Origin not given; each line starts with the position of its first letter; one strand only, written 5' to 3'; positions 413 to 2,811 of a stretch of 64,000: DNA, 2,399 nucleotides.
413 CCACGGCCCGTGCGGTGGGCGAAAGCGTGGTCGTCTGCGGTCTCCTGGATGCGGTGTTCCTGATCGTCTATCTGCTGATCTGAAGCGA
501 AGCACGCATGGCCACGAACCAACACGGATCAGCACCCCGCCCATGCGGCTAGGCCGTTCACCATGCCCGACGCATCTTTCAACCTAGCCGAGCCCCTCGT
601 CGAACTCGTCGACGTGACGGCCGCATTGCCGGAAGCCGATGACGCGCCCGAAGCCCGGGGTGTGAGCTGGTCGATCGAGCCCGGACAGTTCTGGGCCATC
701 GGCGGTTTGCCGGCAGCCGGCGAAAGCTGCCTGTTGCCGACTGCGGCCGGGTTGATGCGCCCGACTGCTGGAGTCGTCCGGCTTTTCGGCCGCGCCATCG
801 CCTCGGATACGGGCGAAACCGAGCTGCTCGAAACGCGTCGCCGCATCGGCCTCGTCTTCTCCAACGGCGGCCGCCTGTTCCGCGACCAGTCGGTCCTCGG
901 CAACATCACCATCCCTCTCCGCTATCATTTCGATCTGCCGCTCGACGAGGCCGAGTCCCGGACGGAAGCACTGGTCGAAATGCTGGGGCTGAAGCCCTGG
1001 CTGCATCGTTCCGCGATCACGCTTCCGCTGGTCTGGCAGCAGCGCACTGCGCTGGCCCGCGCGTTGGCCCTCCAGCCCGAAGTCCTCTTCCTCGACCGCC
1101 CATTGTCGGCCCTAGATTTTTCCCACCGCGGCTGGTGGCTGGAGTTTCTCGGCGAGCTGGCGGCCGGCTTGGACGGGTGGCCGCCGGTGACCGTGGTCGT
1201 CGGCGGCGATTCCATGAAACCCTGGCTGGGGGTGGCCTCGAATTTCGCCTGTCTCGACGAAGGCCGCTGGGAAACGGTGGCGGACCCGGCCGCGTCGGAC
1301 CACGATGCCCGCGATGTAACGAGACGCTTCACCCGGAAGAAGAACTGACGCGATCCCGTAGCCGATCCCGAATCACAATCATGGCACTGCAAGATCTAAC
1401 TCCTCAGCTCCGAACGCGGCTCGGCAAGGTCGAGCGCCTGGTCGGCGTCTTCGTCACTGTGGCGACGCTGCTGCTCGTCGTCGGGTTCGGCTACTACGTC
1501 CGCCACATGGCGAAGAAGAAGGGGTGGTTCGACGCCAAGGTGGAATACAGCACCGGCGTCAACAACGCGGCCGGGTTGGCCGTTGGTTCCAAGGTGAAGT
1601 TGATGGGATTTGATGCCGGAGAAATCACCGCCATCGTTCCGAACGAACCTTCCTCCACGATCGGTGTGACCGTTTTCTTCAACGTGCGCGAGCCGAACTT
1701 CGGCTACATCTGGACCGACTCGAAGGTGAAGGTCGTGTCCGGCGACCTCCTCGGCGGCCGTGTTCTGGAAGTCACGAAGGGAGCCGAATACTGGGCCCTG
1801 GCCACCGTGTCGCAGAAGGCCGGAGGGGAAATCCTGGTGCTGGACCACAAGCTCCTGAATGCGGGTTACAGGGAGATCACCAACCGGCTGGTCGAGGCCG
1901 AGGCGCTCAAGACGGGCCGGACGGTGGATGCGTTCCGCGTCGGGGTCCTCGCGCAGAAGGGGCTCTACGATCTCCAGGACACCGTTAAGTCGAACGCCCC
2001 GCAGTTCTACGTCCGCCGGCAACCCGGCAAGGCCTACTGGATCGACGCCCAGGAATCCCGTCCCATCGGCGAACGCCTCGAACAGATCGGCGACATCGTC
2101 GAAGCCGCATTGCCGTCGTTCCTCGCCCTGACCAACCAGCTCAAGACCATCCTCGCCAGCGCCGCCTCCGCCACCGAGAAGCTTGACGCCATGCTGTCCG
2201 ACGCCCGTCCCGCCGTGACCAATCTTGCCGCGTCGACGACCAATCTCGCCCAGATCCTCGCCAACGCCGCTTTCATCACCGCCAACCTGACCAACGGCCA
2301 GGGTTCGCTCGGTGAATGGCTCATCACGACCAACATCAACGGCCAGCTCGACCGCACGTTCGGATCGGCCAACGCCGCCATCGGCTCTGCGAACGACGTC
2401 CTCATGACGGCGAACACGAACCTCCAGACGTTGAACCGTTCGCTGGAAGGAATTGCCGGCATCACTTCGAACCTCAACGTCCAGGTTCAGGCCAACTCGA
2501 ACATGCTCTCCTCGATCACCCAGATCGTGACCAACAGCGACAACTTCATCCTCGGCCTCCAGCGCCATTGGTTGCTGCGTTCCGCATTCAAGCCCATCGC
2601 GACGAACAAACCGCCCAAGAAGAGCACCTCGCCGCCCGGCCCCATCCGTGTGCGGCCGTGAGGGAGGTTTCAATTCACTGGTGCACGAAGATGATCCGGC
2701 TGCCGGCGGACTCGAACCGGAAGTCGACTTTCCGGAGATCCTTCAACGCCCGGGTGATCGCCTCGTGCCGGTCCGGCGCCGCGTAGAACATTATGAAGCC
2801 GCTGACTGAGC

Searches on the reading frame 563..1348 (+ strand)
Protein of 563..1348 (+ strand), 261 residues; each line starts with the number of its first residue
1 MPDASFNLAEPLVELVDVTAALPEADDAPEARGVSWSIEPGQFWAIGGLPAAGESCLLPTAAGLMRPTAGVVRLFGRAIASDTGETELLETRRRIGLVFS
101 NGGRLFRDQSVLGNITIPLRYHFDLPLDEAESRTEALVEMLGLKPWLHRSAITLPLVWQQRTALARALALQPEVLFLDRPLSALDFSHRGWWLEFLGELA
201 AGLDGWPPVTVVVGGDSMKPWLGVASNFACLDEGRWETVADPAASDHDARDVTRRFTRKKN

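Call 8: search_protein_families(library=pfam, proteins=[window:563-1348:+], max_evalue=0.01)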
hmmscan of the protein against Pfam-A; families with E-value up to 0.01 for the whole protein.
window:563-1348:+ (261 aa): 1 family
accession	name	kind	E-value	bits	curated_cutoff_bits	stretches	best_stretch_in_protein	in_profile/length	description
PF00005.33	ABC_tran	-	2.5e-17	64.2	25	1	32-181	2-136/137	ABC transporter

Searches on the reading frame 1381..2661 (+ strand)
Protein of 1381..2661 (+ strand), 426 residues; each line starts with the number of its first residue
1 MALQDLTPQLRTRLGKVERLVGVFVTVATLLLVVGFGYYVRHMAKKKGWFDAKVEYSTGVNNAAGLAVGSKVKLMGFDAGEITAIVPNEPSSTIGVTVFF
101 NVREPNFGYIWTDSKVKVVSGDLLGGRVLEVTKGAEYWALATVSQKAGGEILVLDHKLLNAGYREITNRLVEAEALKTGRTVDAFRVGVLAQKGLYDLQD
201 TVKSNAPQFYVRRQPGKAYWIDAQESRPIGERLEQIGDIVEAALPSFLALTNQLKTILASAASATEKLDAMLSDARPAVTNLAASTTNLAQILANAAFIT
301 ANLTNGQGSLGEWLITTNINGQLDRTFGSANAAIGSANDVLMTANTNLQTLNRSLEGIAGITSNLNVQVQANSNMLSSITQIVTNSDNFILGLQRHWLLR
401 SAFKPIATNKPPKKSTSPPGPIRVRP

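Call 8: search_protein_families(library=pfam, proteins=[window:1381-2661:+], max_evalue=0.01)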
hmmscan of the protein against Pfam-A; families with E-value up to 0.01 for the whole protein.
window:1381-2661:+ (426 aa): 2 families
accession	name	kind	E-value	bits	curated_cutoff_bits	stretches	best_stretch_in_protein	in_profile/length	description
PF02470.25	MlaD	-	2.7e-09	37.6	25.1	1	54-134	3-81/81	MlaD protein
PF04108.17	ATG17_like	-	0.0061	16.5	43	0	249-372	39-171/355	Autophagy protein ATG17-like domain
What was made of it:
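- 1381..2661 (+): MlaD/MCE-family gene, convergent on the kinase; this is the recipient-type downstream flank. Pfam MlaD (call 8).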
